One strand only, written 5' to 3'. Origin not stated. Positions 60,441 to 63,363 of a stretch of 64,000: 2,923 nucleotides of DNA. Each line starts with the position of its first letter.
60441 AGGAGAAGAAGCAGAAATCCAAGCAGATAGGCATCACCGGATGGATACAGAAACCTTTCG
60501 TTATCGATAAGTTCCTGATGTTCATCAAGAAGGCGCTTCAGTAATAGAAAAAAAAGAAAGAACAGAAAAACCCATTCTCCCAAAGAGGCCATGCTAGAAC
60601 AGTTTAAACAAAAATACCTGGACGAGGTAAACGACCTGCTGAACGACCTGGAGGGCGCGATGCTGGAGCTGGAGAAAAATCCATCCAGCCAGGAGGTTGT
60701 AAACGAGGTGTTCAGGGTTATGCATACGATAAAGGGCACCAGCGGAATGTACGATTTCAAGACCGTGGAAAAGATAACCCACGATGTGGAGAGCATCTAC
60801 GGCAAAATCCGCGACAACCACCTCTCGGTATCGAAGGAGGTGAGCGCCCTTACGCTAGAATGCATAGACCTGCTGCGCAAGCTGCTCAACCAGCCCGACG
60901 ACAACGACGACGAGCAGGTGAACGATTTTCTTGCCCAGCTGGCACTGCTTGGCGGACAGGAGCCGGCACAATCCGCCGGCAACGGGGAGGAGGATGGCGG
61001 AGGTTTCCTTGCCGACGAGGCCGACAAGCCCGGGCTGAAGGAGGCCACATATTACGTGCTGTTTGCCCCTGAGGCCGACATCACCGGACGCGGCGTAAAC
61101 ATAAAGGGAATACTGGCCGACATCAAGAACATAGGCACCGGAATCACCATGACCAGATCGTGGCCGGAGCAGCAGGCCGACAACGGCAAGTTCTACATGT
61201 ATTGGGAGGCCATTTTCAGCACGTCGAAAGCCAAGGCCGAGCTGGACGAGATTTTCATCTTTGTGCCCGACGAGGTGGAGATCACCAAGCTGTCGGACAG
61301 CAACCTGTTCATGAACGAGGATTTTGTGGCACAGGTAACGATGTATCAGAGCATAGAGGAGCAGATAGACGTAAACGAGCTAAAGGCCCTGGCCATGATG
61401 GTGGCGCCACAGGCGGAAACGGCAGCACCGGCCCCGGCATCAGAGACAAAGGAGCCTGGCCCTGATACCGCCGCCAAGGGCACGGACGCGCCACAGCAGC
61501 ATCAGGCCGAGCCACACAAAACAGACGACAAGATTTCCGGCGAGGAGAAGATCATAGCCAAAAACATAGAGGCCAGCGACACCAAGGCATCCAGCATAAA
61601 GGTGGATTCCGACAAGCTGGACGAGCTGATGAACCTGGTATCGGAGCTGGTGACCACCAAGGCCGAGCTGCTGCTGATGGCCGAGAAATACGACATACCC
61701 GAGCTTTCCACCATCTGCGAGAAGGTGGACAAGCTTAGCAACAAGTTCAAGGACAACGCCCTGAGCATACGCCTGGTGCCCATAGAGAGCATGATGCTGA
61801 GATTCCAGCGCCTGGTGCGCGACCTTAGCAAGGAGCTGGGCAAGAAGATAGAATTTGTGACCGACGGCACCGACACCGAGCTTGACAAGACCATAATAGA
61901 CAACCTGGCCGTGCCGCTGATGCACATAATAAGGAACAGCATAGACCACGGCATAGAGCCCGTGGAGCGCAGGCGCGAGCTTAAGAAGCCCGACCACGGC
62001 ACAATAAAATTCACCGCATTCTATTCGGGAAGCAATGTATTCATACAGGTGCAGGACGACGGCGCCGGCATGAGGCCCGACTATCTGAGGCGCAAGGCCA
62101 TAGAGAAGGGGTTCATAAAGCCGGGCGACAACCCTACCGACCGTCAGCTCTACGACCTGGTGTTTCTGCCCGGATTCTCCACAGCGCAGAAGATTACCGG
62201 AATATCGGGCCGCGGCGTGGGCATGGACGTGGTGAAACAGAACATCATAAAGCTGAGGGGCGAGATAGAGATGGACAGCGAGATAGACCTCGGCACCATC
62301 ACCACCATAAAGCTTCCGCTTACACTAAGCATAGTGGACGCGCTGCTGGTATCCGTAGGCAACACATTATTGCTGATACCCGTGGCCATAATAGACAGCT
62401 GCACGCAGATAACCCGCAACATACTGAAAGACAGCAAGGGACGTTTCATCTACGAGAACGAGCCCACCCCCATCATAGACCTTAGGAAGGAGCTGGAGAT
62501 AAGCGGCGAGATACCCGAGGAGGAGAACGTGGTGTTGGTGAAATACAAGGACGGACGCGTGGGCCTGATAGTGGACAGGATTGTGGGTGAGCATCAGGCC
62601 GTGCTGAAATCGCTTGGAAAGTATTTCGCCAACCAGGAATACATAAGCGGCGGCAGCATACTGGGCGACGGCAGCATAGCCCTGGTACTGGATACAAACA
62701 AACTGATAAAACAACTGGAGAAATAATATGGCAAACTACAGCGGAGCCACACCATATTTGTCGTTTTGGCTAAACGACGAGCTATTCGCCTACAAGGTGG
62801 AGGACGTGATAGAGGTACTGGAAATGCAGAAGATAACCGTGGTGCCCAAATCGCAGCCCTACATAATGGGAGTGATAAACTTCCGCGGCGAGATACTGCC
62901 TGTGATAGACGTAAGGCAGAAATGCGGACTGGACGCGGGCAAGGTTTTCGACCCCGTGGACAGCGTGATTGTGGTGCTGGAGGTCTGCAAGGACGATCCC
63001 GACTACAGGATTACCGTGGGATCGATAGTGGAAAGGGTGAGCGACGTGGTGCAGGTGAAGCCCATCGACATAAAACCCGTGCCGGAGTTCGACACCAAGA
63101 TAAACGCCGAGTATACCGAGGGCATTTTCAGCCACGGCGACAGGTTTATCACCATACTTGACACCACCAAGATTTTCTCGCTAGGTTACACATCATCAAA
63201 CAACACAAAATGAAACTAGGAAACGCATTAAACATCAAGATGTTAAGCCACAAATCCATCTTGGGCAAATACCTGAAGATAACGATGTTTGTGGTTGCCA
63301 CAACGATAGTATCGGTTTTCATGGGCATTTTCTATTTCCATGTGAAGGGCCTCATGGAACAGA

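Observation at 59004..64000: Che-type chemosensory cluster in a T9SS/gliding-type Bacteroidota context: possible Frz-like control module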

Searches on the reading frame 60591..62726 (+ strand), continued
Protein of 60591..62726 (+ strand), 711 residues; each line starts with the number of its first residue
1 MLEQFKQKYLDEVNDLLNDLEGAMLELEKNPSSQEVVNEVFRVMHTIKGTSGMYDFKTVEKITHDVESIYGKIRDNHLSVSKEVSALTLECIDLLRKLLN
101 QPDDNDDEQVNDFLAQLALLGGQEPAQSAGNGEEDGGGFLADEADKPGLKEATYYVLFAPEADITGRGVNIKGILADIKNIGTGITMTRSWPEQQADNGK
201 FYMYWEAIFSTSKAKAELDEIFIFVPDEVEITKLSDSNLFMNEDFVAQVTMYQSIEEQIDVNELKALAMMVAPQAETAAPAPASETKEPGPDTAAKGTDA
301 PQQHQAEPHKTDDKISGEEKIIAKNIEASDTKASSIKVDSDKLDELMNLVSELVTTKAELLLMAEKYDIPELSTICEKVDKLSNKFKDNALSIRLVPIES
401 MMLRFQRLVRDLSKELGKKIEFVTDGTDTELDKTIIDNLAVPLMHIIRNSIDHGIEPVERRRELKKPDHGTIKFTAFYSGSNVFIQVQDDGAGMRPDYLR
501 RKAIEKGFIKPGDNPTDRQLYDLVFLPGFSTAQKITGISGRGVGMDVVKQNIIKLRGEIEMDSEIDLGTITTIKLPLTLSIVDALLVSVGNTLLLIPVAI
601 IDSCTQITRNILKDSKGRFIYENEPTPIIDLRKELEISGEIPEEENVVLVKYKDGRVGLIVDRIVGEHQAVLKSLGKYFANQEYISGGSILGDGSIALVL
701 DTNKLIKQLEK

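Call 48: search_solved_structures(query=window:60591-62726:+, max_evalue=0.00001)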
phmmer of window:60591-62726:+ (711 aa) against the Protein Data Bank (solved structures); distinct sequences matched with E-value up to 0.00001: 20.
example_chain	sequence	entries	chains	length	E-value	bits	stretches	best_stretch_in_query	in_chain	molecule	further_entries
6s1k_A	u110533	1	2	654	1.3e-88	301.2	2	330-705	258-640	Chemotaxis protein CheA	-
3ja6_C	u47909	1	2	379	2.3e-86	293.8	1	335-703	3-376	Chemotaxis protein CheA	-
1b3q_A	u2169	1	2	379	4.4e-86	292.9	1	335-703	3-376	PROTEIN (CHEMOTAXIS PROTEIN CHEA)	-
2ch4_A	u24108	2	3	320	1.6e-76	261.3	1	394-703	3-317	CHEMOTAXIS PROTEIN CHEA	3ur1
8c5v_A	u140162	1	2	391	3.5e-76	260.2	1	332-705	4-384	Chemotaxis protein CheA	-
4jpb_A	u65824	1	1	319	2e-74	254.4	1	394-703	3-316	Chemotaxis protein CheA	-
4xiv_A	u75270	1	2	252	9.3e-63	215.8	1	334-578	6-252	Chemotaxis protein CheA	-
1i5d_A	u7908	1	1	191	2.2e-53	184.8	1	391-578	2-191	CHEMOTAXIS PROTEIN CHEA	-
6mi6_A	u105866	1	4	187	3.9e-52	180.7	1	393-577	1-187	Chemotaxis protein CheA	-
1i58_A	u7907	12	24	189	4.1e-52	180.7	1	394-578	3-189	CHEMOTAXIS PROTEIN CHEA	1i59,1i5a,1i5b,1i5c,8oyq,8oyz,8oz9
6ff6_A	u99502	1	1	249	8.6e-18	67.2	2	4-100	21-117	BRIC1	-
2ld6_A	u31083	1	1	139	1.5e-16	63.1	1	1-103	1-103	Chemotaxis protein CheA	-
1tqg_A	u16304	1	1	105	2.1e-15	59.4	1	8-99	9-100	Chemotaxis protein cheA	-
1i5n_A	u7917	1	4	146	3.4e-12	48.7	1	3-120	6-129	CHEMOTAXIS PROTEIN CHEA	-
8c5v_C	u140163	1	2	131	4.9e-12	48.2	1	3-106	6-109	Chemotaxis protein CheA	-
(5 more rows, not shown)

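Call 58: find_encoding_contigs(protein=P0101, flank=10000, max_places=1)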
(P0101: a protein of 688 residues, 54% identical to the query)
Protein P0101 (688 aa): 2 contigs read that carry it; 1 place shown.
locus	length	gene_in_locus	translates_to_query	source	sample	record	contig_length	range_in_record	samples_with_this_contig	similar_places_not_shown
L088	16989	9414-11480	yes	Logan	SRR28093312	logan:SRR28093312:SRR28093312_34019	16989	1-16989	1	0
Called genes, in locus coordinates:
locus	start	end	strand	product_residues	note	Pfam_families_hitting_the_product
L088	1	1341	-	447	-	?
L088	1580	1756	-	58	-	-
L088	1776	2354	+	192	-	PF01569:PAP2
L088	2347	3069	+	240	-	PF04307:YdjM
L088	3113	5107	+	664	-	PF05193:Peptidase_M16_C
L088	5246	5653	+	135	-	-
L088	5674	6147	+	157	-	PF02631:RecX_HTH2, PF21981:RecX_HTH3 (weak)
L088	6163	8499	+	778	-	PF00072:Response_reg, PF00989:PAS, PF08448:PAS_4, PF13426:PAS_9, PF08447:PAS_3, PF00989:PAS, PF13426:PAS_9, PF02518:HATPase_c, +4 more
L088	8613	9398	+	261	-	PF00072:Response_reg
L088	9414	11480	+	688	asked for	PF01627:Hpt, PF02895:H-kinase_dim, PF02518:HATPase_c, PF01584:CheW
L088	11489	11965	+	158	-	PF01584:CheW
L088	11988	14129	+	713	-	PF22673:MCP-like_PDC_1, PF00672:HAMP, PF00015:MCPsignal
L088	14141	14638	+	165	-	PF03975:CheD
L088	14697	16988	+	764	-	?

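Call 59: find_encoding_contigs(protein=P0110, flank=10000, max_places=1)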
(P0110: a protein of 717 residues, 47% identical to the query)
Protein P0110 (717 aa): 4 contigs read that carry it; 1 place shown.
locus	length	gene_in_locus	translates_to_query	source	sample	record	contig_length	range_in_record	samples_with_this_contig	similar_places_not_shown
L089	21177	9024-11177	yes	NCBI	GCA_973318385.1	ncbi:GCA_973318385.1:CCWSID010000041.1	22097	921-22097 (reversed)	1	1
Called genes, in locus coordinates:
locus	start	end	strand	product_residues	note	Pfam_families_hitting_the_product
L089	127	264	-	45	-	-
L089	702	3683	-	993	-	PF00933:Glyco_hydro_3, PF00144:Beta-lactamase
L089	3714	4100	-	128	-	PF09345:SiaC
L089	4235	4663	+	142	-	-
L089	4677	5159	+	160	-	PF21982:RecX_HTH1 (weak), PF02631:RecX_HTH2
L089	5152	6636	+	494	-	PF00072:Response_reg, PF00989:PAS, PF13426:PAS_9, PF07730:HisKA_3 (weak), PF02518:HATPase_c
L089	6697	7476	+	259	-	PF00072:Response_reg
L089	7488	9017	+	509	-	PF13682:CZB, PF00672:HAMP (weak), PF00015:MCPsignal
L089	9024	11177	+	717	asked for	PF01627:Hpt, PF02895:H-kinase_dim, PF02518:HATPase_c, PF01584:CheW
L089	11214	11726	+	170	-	PF01584:CheW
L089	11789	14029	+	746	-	PF07719:TPR_2 (faint), PF17874:TPR_MalT (faint), PF13424:TPR_12 (weak), PF07228:SpoIIE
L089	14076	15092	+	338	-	PF04055:Radical_SAM, PF13353:Fer4_12 (weak)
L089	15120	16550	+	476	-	PF00883:Peptidase_M17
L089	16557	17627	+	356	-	PF04166:PdxA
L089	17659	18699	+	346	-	PF03590:AsnA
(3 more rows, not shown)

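Call 60: find_encoding_contigs(protein=P0119, flank=10000, max_places=1)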
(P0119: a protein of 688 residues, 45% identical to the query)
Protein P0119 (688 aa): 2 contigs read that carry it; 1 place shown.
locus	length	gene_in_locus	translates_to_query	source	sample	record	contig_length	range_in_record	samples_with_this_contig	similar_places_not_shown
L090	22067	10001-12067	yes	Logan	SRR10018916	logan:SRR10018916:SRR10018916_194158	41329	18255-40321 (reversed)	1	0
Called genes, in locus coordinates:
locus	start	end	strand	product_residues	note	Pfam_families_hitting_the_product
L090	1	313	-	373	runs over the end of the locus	PF04773:FecR, PF16344:FecR_C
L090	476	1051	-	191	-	PF07638:Sigma70_ECF (weak), PF04542:Sigma70_r2, PF08281:Sigma70_r4_2, PF04545:Sigma70_r4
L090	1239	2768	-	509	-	PF00583:Acetyltransf_1 (weak), PF00795:CN_hydrolase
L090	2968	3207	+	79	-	-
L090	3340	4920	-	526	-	PF00009:GTP_EFTU, PF01926:MMR_HSR1, PF22042:EF-G_D2, PF16658:RF3_C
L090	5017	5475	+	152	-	PF13185:GAF_2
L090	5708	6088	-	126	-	PF00072:Response_reg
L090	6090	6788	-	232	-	PF00027:cNMP_binding, PF13545:HTH_Crp_2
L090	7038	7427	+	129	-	PF00072:Response_reg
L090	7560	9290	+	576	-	-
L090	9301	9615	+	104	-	PF01740:STAS (weak), PF13466:STAS_2 (weak)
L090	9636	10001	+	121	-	PF00072:Response_reg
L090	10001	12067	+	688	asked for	PF01627:Hpt, PF02895:H-kinase_dim, PF02518:HATPase_c, PF01584:CheW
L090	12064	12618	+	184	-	PF01584:CheW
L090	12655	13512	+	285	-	PF03705:CheR_N, PF08242:Methyltransf_12 (faint), PF01739:CheR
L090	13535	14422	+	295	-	PF02518:HATPase_c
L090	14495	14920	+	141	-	PF03975:CheD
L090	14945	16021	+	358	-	PF00072:Response_reg, PF01339:CheB_methylest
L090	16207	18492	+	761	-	PF01590:GAF, PF13185:GAF_2, PF08447:PAS_3 (weak), PF08448:PAS_4 (weak), PF13426:PAS_9, PF08448:PAS_4 (weak), PF13426:PAS_9 (weak), PF13426:PAS_9, +2 more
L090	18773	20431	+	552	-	PF00512:HisKA, PF02518:HATPase_c, PF00072:Response_reg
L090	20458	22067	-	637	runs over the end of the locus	PF03806:ABG_transport, PF03606:DcuC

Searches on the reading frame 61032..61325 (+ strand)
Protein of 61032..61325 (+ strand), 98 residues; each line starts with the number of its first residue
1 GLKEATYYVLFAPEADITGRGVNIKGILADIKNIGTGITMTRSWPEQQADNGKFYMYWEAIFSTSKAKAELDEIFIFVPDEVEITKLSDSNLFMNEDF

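Call 71: predict_structure(alignment_id=A2)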
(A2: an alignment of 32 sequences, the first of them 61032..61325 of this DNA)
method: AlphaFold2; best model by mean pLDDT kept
length: 98 residues; sequences in the alignment: 32
mean_pLDDT: 93.9   pTM: 0.84
mean pLDDT of the five models: 93.9, 91.9, 90.6, 88.6, 88.3
residues with pLDDT >= 90: 84; 70-90: 12; 50-70: 2; < 50: 0
segments of 3 or more residues with pLDDT < 50: none
pLDDT, mean of each block of 10 residues (from residue 1): 89 92 95 96 89 94 96 96 97 94
secondary structure, 60 per line:
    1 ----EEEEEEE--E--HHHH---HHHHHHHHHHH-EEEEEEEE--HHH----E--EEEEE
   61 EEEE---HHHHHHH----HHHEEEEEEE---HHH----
elements in order: E5-11 H17-20 H24-34 E36-43 E56-64 H68-74 E82-88

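Call 73: fold_search(model_id=the predicted structure, library=pdb)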
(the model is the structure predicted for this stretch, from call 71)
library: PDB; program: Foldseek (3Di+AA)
matches with E <= 10: 1201; with E <= 0.001: 0
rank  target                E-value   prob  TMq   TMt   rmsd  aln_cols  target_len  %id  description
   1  7obj_B                2.5e-03  1.00  0.46  0.45   5.3        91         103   13  Carbon regulatory PII-like protein SbtB from Synechocystis sp. 6803 in complex with cyclic di-AMP (c-di-AMP) (released 2022-02-02)
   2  7qa5_MODEL_1_A        3.7e-03  1.00  0.51  0.53   4.4        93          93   14  Solution structure of the C terminal domain of MgtC (PA4635) from Pseudomonas aeruginosa (released 2022-05-04)
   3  6v39_f                4.0e-03  0.98  0.41  0.42   5.7        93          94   15  Cryo-EM structure of the Acinetobacter baumannii Ribosome: 70S with P-site tRNA (released 2020-02-05)
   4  7r32_C                4.5e-03  0.98  0.44  0.46   5.5        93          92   13  Carbon regulatory PII-like protein SbtB from Synechocystis sp. 6803, delta104 variant, in complex with ADP (co-crystal (released 2023-02-15)
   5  7r2y_C                6.2e-03  0.97  0.43  0.41   5.6        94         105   10  Carbon regulatory PII-like protein SbtB from Synechocystis sp. 6803 in complex with ATP resulting from short ATP soak, (released 2023-02-15)
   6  6mmq_C                7.1e-03  0.98  0.46  0.49   4.9        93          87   13  Carbon regulatory PII-like protein SbtB from Cyanobium sp. 7001 bound to cAMP (released 2019-09-18)
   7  5o3q_A                7.1e-03  0.96  0.42  0.42   5.2        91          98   13  Carbon regulatory PII-like protein SbtB from Synechocystis sp. 6803 in complex with cyclic AMP (cAMP) (released 2018-05-16)
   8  2wbm_A                7.6e-03  1.00  0.47  0.22   4.3        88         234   10  Crystal structure of mthSBDS, the homologue of the Shwachman-Bodian- Diamond syndrome protein in the euriarchaeon Meth (released 2009-06-02)
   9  6o8z_f                7.6e-03  0.99  0.52  0.52   5.2        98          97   11  Cryo-EM image reconstruction of the 70S Ribosome Enterococcus faecalis Class04 (released 2020-09-16)
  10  6ntb_A                7.6e-03  0.96  0.43  0.44   5.7        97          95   10  PII-like SbtB from Cyanobium sp PCC 7001 bound to ATP (released 2019-09-18)
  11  7k00_F                8.1e-03  0.99  0.48  0.46   5.2        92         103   16  Structure of the Bacterial Ribosome at 2 Angstrom Resolution (released 2020-09-23)
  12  7r32_A                8.1e-03  0.97  0.44  0.47   5.5        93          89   11  Carbon regulatory PII-like protein SbtB from Synechocystis sp. 6803, delta104 variant, in complex with ADP (co-crystal (released 2023-02-15)
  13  7r2y_A                8.1e-03  0.97  0.44  0.44   5.3        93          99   10  Carbon regulatory PII-like protein SbtB from Synechocystis sp. 6803 in complex with ATP resulting from short ATP soak, (released 2023-02-15)
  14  6ntb_B                8.1e-03  0.94  0.42  0.42   5.8        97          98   12  PII-like SbtB from Cyanobium sp PCC 7001 bound to ATP (released 2019-09-18)
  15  5aj3_J                8.1e-03  0.69  0.32  0.27  11.6       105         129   15  Structure of the small subunit of the mammalian mitoribosome (released 2015-04-22)
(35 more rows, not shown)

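Call 83: search_protein_representatives(alignment_id=A2)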
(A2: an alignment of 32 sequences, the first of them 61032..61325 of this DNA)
Query: 32 sequences, 98 profile positions. Proteins with E-value up to 0.001 (for the whole library): 891; up to 1e-10: 231; up to 1e-30: 2. The best 150 are listed.
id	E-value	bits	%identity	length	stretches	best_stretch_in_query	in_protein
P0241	7.5e-36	138.3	-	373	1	2-98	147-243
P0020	1.1e-35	137.8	-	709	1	3-98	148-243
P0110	4.6e-29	116.6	-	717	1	2-98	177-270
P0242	2.4e-27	111.0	-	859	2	4-94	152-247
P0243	1.4e-26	108.6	-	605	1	4-98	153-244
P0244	1.8e-26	108.2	-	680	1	2-98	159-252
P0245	2.8e-25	104.4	-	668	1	3-98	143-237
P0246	1.6e-23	98.8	-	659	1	2-96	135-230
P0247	2.7e-23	98.0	-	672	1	4-98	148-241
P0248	5.4e-23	97.1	-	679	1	3-98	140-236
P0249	1.2e-22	96.0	-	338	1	3-97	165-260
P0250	2.6e-22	94.9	-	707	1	4-95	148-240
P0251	4.9e-22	94.0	-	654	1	2-98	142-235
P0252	5.7e-22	93.8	-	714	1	2-98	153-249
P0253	5.9e-22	93.8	-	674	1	4-98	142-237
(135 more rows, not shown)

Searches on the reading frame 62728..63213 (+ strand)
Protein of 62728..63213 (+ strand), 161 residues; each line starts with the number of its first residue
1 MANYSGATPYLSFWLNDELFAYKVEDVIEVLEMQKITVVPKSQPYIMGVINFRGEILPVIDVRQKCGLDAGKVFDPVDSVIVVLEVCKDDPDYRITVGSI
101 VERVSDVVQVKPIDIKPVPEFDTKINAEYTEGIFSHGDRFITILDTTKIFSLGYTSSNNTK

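Call 6: search_protein_families(library=pfam, proteins=[window:62728-63213:+], max_evalue=0.01)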
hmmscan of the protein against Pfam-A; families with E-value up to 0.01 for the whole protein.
window:62728-63213:+ (161 aa): 1 family
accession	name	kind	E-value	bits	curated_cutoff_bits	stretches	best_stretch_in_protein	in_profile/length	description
PF01584.24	CheW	-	1.2e-27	96.6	23.5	1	10-151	2-135/138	CheW-like domain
